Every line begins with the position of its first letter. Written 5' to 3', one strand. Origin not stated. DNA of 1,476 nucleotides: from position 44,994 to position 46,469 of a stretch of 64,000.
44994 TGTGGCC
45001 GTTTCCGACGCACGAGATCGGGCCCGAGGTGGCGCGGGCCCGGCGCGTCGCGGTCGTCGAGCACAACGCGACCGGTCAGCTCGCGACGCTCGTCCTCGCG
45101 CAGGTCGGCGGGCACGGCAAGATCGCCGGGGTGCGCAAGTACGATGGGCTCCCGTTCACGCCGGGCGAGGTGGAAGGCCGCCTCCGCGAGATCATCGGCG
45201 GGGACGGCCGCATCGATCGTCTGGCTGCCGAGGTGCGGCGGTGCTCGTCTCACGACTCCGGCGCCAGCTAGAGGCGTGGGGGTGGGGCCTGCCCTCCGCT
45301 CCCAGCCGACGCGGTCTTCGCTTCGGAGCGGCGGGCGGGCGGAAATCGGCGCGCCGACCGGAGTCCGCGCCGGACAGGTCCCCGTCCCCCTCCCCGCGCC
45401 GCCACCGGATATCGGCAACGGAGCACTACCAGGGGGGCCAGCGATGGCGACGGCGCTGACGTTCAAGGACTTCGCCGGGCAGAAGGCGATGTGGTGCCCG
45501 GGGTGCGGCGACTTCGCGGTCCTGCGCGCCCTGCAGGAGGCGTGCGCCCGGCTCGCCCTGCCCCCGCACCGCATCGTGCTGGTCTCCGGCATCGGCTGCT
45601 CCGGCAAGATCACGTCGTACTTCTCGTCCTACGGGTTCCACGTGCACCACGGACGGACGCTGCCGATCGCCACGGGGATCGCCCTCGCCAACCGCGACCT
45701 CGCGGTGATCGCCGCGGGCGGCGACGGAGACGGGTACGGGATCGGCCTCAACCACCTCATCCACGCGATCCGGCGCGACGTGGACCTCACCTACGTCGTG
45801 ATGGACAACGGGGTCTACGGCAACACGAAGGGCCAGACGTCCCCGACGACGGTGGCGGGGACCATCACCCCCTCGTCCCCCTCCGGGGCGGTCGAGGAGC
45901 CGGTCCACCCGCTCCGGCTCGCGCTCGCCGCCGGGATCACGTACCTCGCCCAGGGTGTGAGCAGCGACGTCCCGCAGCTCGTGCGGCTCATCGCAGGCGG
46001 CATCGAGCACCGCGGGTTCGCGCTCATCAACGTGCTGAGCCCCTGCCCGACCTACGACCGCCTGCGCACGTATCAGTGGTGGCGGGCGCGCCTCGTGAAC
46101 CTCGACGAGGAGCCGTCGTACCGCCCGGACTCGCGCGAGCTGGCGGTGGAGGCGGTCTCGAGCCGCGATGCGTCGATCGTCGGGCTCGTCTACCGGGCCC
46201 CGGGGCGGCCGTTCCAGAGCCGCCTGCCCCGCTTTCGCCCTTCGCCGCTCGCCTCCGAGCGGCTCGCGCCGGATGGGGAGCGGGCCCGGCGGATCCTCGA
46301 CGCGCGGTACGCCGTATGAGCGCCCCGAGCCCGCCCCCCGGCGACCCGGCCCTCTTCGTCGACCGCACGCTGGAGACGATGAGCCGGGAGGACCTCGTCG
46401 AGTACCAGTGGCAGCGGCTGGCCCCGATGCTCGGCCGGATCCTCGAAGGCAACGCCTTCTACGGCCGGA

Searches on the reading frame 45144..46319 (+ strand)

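Call 17: search_protein_families(library=pfam, proteins=[window:45144-46319:+], max_evalue=0.00001)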
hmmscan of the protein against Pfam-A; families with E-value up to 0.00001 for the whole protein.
window:45144-46319:+ (391 aa): 2 families
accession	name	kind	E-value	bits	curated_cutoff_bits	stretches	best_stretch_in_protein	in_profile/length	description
PF02775.26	TPP_enzyme_C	-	2.2e-28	99.4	21.9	1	150-297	2-151/151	Thiamine pyrophosphate enzyme, C-terminal TPP binding domain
PF12367.13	PFO_beta_C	-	6.5e-11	42.6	24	1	301-364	1-64/66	Pyruvate ferredoxin oxidoreductase beta subunit C terminal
